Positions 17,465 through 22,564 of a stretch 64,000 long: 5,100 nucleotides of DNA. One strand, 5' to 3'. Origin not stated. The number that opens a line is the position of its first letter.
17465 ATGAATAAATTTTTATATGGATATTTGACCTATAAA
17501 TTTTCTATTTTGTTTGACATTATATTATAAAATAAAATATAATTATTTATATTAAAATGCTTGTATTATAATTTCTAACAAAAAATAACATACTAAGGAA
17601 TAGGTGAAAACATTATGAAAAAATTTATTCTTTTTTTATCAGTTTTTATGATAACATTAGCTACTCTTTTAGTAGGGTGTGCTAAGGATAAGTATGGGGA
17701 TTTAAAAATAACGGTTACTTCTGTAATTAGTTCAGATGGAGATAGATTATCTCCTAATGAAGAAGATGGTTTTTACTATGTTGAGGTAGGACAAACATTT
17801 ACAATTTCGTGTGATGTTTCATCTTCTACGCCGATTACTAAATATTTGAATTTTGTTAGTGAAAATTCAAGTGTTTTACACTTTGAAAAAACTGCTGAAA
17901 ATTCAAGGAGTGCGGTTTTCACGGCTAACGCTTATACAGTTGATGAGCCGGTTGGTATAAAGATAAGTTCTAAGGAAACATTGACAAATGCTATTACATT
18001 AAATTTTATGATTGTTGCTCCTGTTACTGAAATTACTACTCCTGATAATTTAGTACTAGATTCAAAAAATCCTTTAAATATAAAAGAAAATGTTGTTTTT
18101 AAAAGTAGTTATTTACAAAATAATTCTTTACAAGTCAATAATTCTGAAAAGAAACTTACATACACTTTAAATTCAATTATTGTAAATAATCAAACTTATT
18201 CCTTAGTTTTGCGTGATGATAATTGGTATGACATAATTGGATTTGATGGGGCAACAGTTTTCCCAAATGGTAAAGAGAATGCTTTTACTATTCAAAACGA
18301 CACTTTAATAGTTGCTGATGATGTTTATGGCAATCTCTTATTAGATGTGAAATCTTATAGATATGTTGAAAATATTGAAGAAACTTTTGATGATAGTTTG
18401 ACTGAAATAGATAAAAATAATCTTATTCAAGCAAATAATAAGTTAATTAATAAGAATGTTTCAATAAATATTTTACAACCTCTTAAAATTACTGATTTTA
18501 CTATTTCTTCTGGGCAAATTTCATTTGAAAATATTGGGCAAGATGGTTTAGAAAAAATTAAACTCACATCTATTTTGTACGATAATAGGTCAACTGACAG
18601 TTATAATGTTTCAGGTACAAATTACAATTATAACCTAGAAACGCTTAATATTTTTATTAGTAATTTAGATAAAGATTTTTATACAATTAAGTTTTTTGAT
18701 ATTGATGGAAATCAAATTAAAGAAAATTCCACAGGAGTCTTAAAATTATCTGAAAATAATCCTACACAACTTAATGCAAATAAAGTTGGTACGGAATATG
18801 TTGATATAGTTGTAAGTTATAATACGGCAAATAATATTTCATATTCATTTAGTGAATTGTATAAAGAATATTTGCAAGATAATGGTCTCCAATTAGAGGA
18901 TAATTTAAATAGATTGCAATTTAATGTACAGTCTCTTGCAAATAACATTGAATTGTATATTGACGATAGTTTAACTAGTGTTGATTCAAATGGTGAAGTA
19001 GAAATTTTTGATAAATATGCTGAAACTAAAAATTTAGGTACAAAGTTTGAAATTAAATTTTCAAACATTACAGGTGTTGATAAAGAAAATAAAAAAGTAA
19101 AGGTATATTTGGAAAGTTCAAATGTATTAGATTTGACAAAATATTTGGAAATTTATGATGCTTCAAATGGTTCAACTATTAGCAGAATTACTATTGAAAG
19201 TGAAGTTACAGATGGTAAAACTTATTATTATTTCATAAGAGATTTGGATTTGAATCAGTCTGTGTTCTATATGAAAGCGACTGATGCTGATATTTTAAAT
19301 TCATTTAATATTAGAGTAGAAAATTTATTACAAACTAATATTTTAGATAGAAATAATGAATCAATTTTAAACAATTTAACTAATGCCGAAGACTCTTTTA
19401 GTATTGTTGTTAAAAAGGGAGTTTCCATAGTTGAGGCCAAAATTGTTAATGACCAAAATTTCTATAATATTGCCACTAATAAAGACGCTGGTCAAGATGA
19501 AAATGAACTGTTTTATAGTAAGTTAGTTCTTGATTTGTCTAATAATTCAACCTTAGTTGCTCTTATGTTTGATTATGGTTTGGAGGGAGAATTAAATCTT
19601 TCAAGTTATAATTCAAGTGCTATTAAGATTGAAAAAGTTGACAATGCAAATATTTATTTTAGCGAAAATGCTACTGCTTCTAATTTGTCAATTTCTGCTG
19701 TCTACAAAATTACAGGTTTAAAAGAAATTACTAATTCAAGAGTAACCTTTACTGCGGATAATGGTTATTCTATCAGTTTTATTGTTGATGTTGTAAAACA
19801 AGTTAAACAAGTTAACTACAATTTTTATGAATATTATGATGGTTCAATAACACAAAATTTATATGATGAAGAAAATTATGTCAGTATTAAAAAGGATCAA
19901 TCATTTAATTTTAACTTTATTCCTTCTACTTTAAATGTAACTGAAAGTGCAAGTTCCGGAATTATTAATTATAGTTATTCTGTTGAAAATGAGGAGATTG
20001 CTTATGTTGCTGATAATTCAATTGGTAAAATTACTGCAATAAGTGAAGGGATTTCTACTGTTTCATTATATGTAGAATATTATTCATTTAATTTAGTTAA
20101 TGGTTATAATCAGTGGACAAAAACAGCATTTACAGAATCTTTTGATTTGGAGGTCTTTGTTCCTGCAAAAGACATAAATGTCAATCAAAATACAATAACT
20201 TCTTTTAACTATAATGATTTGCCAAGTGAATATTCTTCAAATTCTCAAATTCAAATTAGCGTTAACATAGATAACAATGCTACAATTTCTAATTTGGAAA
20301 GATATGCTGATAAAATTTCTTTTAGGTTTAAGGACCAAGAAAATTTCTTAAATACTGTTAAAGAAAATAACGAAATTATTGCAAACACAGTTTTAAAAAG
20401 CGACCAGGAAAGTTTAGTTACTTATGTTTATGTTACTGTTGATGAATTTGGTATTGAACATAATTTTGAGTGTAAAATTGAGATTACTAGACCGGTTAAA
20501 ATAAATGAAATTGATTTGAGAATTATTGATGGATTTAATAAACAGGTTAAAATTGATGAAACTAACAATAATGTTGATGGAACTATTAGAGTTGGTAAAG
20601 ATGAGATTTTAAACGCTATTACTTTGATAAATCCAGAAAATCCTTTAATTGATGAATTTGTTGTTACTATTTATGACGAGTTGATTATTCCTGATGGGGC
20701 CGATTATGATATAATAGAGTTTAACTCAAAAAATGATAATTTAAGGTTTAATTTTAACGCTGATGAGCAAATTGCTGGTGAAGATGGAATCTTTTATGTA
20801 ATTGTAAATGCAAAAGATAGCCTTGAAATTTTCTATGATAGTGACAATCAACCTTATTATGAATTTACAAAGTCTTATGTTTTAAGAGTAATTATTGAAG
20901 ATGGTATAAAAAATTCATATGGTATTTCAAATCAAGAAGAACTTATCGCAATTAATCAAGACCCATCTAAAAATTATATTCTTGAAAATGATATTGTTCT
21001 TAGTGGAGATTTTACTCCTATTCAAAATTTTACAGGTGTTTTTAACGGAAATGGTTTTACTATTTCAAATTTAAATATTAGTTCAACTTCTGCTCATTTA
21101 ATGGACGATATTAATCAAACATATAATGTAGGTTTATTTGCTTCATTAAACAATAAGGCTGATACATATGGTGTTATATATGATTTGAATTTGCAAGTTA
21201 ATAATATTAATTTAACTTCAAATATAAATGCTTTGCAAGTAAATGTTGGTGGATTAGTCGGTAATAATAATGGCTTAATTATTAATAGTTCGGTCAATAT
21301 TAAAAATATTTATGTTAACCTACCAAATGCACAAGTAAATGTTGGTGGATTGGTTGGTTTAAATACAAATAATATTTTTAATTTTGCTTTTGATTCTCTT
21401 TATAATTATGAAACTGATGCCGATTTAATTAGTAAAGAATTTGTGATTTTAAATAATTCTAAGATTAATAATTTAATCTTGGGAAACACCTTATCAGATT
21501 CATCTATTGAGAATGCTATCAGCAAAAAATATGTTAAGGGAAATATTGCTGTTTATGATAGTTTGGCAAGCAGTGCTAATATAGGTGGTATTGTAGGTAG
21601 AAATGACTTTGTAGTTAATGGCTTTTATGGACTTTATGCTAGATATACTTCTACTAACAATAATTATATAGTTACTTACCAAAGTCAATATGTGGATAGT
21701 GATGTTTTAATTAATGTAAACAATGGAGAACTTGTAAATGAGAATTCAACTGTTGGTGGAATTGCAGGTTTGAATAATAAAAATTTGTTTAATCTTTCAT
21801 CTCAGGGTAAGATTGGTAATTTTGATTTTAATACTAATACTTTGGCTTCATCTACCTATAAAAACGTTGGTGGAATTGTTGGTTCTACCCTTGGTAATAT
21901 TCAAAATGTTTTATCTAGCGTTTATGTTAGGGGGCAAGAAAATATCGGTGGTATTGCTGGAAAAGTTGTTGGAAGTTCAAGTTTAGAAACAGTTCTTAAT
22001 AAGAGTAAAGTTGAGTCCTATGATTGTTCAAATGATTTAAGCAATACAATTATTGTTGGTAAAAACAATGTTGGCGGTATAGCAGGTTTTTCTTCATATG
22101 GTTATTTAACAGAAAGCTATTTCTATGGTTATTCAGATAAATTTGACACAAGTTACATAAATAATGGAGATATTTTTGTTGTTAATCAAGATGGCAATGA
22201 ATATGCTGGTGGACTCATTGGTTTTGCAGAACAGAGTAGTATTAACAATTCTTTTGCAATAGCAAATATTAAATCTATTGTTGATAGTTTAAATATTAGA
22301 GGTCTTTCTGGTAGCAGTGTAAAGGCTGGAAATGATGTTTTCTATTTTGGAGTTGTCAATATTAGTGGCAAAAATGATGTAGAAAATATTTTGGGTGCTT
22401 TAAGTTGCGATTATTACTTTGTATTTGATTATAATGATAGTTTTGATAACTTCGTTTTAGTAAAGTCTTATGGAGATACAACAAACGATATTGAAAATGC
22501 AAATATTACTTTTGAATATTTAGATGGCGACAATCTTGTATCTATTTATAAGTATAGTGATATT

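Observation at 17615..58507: Tandem pair of giant lipoprotein genes (7,967 aa and 5,644 aa) fills 64% of the window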

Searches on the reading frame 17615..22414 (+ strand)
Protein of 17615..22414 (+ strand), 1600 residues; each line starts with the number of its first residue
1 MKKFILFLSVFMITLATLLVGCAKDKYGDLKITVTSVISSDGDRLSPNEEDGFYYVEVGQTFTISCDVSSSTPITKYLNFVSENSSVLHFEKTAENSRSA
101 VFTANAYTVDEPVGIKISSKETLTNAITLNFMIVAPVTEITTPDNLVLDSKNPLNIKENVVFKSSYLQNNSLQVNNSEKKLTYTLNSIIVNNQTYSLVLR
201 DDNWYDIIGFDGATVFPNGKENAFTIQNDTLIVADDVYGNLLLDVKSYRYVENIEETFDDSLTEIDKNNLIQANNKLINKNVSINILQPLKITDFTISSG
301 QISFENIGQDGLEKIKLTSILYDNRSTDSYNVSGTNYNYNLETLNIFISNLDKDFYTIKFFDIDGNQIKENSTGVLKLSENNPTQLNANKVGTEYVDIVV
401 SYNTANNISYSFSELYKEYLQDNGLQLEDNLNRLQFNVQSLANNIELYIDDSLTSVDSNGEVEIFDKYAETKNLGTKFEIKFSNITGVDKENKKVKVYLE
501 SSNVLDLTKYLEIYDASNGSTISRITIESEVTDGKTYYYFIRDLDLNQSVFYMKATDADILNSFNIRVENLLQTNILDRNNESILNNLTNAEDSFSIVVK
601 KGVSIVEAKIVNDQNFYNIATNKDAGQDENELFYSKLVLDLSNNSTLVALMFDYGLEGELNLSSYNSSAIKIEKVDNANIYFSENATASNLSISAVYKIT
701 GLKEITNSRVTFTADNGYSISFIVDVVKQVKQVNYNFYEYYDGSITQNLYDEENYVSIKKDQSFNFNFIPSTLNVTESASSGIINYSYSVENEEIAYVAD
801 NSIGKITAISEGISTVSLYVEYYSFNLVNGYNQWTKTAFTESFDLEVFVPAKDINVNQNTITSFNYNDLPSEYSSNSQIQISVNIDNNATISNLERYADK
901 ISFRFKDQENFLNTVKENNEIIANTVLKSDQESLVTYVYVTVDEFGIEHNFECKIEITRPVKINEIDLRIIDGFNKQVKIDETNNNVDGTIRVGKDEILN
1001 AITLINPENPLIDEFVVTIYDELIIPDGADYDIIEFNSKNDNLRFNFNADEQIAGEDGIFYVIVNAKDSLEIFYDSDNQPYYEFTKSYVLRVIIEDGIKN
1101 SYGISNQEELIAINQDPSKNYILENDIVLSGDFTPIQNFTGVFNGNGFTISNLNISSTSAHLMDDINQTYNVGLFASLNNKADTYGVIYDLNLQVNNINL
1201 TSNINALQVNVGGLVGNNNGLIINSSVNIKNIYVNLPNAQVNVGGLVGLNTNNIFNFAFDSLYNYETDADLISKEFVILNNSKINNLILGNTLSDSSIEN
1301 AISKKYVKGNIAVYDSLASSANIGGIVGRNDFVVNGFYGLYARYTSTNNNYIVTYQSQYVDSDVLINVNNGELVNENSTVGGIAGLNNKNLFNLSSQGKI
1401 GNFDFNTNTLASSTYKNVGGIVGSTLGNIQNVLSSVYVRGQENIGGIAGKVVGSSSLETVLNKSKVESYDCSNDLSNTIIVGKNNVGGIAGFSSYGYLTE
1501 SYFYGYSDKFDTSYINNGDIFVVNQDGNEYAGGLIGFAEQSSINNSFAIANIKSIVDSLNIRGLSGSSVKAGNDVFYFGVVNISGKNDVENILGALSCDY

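Call 83: find_related_loci(query=A3, collection=metagenome_contigs, flank=10000)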
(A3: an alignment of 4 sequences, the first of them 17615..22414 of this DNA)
Query A3 (1600 aa) in metagenome_contigs; peptide patterns used: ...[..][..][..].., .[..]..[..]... (x = any residue, [..] = any of these).
600 stretches matched a pattern (row limit reached: there are more); 1 encode a relative of the query (tblastn E <= 1e-3); 1 distinct loci.
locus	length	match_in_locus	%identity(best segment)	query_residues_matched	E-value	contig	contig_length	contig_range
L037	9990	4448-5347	28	1100-1543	9e-12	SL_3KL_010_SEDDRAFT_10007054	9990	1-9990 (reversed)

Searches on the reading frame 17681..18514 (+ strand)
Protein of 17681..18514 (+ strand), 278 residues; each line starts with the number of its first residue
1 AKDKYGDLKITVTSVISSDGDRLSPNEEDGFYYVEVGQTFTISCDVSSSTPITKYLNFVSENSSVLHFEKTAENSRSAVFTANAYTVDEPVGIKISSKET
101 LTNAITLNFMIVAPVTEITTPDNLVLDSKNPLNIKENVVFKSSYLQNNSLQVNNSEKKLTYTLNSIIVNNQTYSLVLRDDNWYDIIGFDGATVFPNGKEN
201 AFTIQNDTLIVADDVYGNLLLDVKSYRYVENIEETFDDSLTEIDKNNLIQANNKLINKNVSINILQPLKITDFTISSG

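Call 52: search_protein_families(library=pfam, proteins=[window:17681-18514:+], max_evalue=5)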
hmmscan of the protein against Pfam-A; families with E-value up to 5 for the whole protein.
window:17681-18514:+ (278 aa): 1 family
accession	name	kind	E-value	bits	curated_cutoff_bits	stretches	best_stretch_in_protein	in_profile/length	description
PF04282.18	DUF438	-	0.06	13.7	25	1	219-266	4-51/67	Family of unknown function (DUF438)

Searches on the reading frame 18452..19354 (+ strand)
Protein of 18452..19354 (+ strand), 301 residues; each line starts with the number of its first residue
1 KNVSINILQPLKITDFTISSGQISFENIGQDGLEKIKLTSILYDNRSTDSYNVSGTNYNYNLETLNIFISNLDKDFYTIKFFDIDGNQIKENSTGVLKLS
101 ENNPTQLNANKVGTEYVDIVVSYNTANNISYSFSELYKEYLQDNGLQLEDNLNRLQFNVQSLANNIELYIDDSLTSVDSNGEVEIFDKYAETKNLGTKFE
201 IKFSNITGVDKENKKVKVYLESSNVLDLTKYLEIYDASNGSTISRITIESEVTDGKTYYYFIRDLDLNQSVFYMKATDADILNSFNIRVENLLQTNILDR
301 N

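Call 52: search_protein_families(library=pfam, proteins=[window:18452-19354:+], max_evalue=5)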
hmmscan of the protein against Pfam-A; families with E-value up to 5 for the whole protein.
window:18452-19354:+ (301 aa): 0 families

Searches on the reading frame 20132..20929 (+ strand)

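Call 52: search_protein_families(library=pfam, proteins=[window:20132-20929:+], max_evalue=5)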
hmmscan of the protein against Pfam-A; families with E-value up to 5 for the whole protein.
window:20132-20929:+ (266 aa): 1 family
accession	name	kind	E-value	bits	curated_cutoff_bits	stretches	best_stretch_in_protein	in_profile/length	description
PF07688.17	KaiA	-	0.051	14.2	22.2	1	67-150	24-98/122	KaiA C-terminal domain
